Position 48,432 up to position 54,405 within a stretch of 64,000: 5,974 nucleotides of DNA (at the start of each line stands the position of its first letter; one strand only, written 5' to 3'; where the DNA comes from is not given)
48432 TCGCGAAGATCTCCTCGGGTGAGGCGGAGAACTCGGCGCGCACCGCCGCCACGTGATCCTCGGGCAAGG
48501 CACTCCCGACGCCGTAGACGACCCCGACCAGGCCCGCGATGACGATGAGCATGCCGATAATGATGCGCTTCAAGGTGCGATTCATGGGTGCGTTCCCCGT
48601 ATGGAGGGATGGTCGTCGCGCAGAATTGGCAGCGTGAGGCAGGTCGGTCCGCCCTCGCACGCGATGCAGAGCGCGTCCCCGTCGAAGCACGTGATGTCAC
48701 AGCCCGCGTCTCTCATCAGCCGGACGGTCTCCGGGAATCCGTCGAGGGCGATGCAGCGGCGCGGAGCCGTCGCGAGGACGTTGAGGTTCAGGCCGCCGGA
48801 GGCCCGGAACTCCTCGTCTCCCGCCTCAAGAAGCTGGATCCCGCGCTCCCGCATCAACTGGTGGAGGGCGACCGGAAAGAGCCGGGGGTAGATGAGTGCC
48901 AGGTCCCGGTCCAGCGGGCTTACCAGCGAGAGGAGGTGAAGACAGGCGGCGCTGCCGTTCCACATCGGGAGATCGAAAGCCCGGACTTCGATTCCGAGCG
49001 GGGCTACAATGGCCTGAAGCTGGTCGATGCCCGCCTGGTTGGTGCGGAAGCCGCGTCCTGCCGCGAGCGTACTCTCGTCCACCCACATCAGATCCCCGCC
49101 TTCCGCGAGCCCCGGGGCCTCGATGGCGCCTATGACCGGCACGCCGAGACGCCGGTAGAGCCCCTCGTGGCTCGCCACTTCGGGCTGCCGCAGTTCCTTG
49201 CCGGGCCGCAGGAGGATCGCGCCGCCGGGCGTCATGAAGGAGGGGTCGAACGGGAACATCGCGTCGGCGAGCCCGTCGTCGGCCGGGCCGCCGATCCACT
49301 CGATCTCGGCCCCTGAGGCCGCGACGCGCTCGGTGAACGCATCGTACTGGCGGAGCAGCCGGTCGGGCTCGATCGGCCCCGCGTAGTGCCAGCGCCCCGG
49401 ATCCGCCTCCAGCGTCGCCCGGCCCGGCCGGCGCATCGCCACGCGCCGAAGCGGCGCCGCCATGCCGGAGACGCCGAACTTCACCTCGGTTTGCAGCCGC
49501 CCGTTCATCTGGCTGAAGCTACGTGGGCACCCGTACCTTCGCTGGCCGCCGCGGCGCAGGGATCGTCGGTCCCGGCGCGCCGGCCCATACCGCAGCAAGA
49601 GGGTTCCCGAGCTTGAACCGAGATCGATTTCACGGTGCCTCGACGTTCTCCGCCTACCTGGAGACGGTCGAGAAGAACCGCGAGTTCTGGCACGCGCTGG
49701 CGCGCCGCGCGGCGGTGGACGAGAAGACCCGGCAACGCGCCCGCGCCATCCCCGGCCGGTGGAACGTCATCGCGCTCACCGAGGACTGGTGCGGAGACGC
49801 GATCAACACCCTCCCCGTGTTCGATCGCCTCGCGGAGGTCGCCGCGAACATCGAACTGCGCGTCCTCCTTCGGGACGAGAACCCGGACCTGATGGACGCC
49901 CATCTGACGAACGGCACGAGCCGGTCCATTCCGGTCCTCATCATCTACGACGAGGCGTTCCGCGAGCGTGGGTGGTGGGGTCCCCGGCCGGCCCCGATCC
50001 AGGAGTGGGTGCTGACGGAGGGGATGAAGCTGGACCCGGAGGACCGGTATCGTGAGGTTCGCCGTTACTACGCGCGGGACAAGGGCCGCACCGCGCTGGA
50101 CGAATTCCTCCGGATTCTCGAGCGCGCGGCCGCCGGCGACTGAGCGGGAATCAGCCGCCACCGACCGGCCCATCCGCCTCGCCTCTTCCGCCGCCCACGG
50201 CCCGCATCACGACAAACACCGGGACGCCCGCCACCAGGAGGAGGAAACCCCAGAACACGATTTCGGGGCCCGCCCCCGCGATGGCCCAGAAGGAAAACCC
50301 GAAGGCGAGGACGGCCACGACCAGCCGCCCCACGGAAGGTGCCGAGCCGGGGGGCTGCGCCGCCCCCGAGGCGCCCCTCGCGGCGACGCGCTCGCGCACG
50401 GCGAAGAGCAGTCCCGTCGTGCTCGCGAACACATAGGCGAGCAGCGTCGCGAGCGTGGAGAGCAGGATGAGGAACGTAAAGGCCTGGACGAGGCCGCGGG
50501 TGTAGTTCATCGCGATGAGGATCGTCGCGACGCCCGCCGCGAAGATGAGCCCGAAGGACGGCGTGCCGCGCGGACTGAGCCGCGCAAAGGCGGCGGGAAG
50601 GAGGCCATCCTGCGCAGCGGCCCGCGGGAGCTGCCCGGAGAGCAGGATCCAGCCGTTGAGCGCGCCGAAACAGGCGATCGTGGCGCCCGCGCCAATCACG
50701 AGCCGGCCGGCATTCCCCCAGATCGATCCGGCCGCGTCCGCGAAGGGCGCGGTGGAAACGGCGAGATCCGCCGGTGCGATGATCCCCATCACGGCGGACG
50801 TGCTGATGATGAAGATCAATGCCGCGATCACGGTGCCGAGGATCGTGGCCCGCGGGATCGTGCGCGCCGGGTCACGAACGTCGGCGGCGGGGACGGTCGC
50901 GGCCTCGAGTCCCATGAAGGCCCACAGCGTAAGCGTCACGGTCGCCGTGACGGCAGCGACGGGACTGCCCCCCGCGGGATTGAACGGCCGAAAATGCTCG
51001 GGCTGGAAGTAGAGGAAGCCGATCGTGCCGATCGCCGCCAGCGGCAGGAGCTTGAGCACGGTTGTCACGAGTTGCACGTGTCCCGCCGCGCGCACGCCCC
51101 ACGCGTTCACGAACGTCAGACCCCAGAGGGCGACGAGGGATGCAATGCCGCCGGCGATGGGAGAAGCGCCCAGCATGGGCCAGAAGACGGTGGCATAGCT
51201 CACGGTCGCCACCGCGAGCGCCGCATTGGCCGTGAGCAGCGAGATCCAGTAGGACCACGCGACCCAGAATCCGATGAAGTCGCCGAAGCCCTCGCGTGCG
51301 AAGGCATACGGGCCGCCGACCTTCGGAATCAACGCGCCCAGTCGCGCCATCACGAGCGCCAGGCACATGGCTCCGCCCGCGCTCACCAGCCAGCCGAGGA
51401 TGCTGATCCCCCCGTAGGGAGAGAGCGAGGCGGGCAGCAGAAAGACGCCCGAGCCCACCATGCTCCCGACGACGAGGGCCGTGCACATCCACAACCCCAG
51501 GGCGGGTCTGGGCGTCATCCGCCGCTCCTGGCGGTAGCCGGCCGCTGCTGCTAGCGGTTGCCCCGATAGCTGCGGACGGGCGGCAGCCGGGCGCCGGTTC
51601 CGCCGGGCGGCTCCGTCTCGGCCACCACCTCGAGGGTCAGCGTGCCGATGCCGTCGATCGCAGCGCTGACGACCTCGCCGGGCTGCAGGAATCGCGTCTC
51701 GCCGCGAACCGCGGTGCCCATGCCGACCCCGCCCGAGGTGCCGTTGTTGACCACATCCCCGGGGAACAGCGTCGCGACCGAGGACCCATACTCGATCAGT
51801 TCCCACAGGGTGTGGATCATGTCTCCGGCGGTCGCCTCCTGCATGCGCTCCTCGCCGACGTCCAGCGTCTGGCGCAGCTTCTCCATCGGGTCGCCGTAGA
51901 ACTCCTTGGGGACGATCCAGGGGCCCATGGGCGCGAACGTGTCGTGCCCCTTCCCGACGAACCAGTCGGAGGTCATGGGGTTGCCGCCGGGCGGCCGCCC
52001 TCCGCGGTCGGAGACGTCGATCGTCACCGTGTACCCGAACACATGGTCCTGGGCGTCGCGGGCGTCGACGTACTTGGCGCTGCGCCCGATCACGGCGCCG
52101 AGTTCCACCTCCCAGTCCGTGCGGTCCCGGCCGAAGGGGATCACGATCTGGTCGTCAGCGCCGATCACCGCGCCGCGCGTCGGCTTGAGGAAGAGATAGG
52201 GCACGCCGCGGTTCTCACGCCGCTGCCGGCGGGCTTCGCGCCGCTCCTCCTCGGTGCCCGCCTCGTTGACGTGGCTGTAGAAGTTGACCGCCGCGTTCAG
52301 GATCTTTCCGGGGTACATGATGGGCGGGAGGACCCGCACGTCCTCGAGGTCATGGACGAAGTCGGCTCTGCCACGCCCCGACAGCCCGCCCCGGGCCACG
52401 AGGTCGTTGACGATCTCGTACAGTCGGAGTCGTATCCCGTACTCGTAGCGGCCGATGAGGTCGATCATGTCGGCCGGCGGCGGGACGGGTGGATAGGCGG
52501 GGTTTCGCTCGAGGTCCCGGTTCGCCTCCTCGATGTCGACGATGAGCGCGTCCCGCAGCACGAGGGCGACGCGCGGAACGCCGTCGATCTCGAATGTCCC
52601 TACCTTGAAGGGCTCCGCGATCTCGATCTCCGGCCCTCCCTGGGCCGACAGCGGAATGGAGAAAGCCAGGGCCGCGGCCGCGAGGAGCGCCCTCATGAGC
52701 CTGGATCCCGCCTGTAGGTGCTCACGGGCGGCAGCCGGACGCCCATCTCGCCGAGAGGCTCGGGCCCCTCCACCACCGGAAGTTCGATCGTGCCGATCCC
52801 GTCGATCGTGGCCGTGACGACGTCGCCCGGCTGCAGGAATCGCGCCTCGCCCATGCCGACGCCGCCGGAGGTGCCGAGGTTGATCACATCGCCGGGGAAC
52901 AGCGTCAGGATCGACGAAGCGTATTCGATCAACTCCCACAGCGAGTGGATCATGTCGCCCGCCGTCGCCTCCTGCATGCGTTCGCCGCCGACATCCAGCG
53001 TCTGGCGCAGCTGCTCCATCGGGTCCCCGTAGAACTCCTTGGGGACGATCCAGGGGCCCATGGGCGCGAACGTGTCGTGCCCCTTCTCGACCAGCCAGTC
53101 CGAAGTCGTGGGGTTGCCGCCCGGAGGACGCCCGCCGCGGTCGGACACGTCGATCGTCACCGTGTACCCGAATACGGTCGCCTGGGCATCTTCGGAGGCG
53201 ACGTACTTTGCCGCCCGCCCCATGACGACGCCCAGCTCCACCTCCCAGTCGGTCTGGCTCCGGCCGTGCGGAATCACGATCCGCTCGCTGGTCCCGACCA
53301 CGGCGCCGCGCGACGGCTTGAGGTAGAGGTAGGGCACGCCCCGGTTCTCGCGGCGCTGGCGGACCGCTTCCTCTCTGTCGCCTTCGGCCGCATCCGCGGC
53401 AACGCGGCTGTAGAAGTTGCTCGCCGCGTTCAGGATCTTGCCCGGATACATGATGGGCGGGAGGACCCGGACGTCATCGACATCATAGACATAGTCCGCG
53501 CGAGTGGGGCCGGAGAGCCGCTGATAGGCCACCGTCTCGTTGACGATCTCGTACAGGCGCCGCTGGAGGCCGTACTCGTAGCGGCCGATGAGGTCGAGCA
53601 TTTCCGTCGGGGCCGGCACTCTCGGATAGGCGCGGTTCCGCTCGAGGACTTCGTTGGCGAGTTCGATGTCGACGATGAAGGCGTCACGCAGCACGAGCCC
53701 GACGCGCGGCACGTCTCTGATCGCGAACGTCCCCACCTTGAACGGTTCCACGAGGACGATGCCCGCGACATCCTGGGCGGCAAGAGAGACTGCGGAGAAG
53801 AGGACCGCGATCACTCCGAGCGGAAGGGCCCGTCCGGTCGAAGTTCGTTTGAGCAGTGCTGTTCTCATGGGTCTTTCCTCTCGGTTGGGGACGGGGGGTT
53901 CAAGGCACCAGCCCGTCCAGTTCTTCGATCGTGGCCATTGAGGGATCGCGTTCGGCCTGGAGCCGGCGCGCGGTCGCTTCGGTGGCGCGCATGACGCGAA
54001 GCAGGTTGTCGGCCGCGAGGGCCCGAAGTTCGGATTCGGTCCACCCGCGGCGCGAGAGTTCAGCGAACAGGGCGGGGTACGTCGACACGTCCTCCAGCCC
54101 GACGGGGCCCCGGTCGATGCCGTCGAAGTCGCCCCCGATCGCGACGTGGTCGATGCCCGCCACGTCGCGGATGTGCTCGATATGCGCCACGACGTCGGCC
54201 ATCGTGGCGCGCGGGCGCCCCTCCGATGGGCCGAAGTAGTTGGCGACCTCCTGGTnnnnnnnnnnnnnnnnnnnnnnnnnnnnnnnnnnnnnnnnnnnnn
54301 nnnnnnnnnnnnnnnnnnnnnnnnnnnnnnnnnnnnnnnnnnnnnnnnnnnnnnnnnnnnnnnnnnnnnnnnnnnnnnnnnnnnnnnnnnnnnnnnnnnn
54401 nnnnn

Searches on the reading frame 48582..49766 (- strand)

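Call 29: search_protein_families(library=pfam, proteins=[window:48582-49766:-], max_evalue=0.00001)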
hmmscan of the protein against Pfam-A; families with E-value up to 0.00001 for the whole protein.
window:48582-49766:- (394 aa): 1 family
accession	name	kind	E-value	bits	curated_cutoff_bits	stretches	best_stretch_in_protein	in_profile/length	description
PF02274.22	ADI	-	4.8e-09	36.2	22.8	0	169-296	124-260/377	Arginine deiminase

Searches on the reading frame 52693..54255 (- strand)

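Call 29: search_protein_families(library=pfam, proteins=[window:52693-54255:-], max_evalue=0.00001)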
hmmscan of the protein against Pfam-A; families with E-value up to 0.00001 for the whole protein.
window:52693-54255:- (520 aa): 1 family
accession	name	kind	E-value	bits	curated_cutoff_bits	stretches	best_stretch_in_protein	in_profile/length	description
PF01557.24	FAA_hydrolase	-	7.2e-50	170.1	23.9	1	298-495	22-214/214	Fumarylacetoacetate (FAA) hydrolase C-terminal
